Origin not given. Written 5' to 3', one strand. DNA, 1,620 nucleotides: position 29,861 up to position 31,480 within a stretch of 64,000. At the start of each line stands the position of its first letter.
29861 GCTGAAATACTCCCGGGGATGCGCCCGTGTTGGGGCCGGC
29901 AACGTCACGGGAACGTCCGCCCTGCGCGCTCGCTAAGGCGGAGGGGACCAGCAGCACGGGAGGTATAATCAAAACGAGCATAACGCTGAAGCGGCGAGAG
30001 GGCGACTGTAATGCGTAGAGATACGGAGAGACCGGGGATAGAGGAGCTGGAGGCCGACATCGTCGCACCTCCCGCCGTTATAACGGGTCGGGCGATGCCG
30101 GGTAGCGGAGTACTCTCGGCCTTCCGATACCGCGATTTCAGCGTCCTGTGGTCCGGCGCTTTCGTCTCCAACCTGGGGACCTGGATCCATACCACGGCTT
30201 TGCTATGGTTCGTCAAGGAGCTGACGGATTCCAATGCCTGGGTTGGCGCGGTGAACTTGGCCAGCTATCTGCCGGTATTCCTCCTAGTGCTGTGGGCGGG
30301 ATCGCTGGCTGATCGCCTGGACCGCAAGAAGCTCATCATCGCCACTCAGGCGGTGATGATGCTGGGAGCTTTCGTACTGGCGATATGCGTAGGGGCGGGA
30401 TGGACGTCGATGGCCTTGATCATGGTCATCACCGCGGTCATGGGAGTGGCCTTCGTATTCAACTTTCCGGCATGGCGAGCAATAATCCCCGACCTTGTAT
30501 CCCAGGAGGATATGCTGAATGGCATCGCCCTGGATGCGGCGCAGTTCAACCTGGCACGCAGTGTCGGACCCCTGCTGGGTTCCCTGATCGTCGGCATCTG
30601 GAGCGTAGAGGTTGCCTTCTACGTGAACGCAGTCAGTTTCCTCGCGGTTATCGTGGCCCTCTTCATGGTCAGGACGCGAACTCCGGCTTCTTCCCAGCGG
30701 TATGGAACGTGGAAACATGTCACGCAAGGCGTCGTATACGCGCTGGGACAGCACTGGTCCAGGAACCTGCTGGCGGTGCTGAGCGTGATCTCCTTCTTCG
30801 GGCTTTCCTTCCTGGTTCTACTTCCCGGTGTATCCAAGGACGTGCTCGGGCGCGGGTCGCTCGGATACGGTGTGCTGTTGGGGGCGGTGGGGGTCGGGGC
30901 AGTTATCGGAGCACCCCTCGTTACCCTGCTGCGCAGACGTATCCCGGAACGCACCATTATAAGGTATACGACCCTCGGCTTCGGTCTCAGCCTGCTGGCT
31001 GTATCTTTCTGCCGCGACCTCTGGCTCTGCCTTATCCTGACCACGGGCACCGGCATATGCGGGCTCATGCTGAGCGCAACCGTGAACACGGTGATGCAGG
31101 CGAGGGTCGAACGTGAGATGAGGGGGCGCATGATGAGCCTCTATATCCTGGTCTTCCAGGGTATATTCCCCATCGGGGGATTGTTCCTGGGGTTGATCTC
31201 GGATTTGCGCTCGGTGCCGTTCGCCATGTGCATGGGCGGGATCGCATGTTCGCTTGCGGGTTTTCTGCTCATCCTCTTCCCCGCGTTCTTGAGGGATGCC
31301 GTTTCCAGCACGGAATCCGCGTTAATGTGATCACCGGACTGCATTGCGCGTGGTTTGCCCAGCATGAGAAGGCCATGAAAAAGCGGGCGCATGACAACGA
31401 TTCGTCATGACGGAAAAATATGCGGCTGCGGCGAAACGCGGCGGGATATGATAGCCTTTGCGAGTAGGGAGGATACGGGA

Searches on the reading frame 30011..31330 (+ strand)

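Call 12: search_protein_families(library=pfam, proteins=[window:30011-31330:+], max_evalue=0.001)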
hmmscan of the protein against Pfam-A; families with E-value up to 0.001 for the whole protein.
window:30011-31330:+ (439 aa): 3 families
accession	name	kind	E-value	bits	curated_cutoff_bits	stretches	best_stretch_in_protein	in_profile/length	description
PF05977.19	MFS_3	-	9.4e-73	245.9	27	1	34-425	3-395/524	Transmembrane secretion effector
PF07690.21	MFS_1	-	4.9e-42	144.5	33.4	2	46-383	1-340/347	Major Facilitator Superfamily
PF13347.12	MFS_2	-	7e-10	38.5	27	1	33-172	216-352/427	MFS/sugar transport protein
